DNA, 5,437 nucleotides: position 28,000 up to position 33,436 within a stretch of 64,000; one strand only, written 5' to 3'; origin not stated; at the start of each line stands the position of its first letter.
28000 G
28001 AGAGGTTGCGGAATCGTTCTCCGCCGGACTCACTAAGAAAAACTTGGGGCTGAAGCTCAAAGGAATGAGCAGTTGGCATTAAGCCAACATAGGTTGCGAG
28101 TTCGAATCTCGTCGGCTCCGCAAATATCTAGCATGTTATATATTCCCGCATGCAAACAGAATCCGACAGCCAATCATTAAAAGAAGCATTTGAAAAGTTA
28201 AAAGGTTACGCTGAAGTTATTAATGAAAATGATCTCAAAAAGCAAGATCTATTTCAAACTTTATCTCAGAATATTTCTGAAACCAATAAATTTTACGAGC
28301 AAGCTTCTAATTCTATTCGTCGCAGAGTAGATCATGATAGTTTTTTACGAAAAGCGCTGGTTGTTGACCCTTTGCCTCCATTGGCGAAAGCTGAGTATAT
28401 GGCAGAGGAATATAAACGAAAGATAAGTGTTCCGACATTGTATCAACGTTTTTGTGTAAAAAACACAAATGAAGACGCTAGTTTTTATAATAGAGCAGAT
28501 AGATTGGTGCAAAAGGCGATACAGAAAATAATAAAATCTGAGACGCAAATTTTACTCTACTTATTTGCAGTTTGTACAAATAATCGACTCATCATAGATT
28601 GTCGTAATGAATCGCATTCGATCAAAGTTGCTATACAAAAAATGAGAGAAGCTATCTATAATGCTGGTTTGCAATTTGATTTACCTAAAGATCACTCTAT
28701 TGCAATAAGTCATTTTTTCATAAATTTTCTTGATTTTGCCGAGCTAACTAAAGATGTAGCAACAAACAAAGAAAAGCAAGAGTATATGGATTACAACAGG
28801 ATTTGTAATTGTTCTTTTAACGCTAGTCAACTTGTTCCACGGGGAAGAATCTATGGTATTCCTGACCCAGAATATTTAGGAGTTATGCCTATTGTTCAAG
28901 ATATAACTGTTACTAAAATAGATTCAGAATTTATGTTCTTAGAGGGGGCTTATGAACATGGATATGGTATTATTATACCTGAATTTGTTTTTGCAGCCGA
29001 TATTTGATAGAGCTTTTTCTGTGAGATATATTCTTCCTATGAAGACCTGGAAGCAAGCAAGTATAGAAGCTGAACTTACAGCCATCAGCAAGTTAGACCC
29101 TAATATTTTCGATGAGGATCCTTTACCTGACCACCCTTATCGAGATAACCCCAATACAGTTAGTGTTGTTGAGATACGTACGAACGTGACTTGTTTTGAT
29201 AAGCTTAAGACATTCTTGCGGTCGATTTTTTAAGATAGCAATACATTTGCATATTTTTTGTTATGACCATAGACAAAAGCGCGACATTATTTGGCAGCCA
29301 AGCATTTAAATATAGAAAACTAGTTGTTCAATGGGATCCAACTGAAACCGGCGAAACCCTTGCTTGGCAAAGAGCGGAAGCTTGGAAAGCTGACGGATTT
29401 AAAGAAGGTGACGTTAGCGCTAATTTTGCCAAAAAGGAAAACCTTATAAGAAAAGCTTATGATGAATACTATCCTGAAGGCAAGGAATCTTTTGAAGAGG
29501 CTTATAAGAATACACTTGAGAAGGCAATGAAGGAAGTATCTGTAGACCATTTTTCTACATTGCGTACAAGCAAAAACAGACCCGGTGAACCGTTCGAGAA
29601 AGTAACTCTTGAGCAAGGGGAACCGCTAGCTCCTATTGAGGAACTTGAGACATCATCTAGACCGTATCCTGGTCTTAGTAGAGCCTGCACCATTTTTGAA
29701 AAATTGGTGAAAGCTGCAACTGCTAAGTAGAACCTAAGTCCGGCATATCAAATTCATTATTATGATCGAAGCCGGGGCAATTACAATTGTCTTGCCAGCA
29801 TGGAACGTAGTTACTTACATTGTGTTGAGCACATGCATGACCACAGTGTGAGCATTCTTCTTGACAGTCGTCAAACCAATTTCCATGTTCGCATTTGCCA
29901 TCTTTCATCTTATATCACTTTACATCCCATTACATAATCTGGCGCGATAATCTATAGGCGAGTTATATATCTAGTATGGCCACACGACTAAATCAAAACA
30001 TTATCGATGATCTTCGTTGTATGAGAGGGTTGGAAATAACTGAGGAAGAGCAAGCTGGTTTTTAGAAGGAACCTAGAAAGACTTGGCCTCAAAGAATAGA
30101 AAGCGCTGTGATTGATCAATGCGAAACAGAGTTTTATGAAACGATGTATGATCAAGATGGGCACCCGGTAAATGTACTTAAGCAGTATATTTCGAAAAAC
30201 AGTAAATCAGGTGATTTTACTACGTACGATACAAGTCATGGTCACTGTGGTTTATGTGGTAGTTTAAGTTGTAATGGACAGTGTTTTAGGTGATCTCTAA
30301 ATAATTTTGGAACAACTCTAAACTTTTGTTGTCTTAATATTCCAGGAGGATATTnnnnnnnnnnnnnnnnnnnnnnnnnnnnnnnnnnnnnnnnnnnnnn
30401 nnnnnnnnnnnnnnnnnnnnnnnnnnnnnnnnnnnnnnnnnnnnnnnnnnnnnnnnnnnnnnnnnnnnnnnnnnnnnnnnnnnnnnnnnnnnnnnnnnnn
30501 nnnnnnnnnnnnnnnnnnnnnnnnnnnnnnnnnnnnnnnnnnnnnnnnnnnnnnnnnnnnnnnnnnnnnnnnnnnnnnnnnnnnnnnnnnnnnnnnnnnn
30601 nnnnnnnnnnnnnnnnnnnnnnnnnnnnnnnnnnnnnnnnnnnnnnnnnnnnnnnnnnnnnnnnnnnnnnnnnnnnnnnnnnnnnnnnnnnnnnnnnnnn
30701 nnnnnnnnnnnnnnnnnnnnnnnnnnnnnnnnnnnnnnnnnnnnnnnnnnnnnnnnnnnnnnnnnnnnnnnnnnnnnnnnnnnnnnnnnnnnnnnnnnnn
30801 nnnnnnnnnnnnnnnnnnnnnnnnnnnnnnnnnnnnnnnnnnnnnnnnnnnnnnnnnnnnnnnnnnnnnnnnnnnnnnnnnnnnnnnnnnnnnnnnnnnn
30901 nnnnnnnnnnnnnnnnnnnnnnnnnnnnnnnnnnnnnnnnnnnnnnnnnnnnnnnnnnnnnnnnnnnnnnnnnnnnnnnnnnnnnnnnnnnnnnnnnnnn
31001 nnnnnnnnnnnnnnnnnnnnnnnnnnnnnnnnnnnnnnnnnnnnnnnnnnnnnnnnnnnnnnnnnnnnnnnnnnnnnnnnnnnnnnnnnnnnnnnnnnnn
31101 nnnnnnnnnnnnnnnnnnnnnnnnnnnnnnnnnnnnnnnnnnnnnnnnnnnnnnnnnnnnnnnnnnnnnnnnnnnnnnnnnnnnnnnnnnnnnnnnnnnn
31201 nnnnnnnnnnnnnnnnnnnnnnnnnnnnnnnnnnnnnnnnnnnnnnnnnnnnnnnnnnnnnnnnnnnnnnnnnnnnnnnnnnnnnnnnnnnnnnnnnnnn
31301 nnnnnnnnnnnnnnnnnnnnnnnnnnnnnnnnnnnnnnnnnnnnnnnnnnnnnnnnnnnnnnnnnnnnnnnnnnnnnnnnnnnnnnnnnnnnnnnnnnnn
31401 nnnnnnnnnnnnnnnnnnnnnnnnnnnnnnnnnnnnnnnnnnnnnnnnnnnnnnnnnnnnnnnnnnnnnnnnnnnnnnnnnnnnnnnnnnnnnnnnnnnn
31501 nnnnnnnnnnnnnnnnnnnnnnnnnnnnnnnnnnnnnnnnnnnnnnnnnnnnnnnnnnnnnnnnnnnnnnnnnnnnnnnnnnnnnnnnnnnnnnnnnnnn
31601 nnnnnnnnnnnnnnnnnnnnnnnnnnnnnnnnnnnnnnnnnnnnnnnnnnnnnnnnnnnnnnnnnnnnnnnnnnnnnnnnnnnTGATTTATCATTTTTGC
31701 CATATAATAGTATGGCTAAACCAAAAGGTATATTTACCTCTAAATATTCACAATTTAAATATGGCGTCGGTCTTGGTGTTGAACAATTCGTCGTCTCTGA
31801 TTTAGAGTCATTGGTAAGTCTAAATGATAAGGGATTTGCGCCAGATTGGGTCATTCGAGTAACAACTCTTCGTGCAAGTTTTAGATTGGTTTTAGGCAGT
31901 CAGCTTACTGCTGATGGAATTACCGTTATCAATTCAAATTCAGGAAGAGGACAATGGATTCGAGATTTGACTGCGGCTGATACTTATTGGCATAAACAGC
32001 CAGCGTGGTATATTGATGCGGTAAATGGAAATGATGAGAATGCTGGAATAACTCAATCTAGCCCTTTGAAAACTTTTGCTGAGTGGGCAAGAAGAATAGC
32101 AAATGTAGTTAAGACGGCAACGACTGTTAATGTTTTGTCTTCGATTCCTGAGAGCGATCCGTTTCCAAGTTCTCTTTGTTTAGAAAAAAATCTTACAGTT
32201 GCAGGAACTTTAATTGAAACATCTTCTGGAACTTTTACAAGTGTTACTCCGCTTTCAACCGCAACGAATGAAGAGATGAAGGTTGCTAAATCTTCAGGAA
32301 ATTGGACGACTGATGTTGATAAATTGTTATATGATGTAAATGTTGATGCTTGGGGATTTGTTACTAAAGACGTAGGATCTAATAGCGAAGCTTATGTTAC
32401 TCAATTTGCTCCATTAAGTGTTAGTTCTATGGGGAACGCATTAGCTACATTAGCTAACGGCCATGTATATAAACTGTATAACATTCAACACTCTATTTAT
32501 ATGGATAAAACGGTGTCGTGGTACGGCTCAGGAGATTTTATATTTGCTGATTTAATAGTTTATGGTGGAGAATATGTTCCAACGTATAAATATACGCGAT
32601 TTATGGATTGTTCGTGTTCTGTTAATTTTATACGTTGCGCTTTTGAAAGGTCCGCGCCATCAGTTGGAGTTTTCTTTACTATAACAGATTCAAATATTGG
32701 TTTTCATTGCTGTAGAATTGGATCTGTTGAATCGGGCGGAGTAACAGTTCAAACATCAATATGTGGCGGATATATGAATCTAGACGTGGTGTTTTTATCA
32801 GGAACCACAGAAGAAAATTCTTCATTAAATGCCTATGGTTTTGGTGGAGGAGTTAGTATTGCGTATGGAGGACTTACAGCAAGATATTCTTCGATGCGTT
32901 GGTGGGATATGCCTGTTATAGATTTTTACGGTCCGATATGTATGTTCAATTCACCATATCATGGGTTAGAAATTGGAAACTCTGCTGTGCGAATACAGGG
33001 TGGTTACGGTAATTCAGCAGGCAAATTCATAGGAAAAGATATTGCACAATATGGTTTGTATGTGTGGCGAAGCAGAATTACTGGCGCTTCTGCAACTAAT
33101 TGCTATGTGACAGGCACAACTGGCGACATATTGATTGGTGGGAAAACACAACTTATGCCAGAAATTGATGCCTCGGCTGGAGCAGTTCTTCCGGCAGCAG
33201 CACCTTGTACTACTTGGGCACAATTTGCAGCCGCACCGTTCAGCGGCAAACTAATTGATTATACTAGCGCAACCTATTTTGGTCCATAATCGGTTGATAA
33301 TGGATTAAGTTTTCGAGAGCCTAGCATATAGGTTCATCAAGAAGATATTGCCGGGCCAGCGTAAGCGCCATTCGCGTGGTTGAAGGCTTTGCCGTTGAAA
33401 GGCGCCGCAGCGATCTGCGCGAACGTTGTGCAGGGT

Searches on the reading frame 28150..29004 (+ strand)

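Call 3: search_protein_families(library=pfam, proteins=[window:28150-29004:+], max_evalue=0.1)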
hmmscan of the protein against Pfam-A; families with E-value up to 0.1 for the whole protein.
window:28150-29004:+ (285 aa): 2 families
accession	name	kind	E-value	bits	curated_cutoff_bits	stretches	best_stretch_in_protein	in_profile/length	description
PF15821.10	DUF4709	-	0.029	15.2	27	1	6-61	42-99/110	Domain of unknown function (DUF4709)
PF10095.14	DUF2333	-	0.059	12.8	22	0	86-121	147-182/330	Uncharacterized protein conserved in bacteria (DUF2333)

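Call 5: search_protein_families(library=phrogs, proteins=[window:28150-29004:+], max_evalue=0.1)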
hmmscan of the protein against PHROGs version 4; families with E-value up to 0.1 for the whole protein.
window:28150-29004:+ (285 aa): 1 family
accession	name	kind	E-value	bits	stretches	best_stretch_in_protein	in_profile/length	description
phrog_2522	-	head and packaging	2.6e-08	34.4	1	216-263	245-292/318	major head protein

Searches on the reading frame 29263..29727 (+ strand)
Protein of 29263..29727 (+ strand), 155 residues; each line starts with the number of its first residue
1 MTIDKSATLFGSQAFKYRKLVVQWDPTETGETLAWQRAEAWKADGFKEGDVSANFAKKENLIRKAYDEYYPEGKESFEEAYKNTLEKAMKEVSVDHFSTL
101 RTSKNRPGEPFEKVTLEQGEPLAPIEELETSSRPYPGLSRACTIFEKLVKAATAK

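Call 3: search_protein_families(library=pfam, proteins=[window:29263-29727:+], max_evalue=0.1)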
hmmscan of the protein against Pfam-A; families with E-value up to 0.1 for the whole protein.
window:29263-29727:+ (155 aa): 0 families

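Call 5: search_protein_families(library=phrogs, proteins=[window:29263-29727:+], max_evalue=0.1)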
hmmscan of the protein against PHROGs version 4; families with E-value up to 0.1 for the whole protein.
window:29263-29727:+ (155 aa): 1 family
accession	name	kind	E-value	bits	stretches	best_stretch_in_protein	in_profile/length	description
phrog_3025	-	unknown function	0.036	15.4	1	21-96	48-118/140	-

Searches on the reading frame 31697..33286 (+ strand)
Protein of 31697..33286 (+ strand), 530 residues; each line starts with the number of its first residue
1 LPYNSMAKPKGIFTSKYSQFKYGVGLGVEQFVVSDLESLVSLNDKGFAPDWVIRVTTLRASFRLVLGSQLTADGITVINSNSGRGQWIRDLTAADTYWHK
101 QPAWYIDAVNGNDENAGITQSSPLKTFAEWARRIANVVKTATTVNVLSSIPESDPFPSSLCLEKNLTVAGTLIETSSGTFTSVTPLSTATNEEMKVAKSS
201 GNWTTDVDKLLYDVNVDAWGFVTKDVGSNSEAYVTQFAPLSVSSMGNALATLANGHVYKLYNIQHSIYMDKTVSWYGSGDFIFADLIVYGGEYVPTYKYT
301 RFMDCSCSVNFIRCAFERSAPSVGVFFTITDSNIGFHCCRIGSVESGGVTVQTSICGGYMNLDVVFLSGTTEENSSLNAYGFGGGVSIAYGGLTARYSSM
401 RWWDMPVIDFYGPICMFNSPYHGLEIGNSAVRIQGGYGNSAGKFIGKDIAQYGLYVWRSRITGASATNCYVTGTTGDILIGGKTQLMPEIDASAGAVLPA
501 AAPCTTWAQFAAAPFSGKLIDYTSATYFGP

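Call 3: search_protein_families(library=pfam, proteins=[window:31697-33286:+], max_evalue=0.1)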
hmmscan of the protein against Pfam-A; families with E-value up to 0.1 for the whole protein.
window:31697-33286:+ (530 aa): 0 families

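Call 4: search_protein_families(library=ncbifam, proteins=[window:31697-33286:+], max_evalue=0.1)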
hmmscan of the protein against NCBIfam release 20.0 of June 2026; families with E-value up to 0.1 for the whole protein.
window:31697-33286:+ (530 aa): 1 family
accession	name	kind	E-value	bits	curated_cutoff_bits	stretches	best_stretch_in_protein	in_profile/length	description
NF047854.1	LIC10774_subfam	equivalog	0.0043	16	380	1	98-129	55-85/358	LIC10774/LIC10365 family surface protein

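Call 5: search_protein_families(library=phrogs, proteins=[window:31697-33286:+], max_evalue=0.1)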
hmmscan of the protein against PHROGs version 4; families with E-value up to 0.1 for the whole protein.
window:31697-33286:+ (530 aa): 1 family
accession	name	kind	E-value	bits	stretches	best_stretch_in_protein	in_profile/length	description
phrog_12069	-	unknown function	0.025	15.9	1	244-286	28-68/90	-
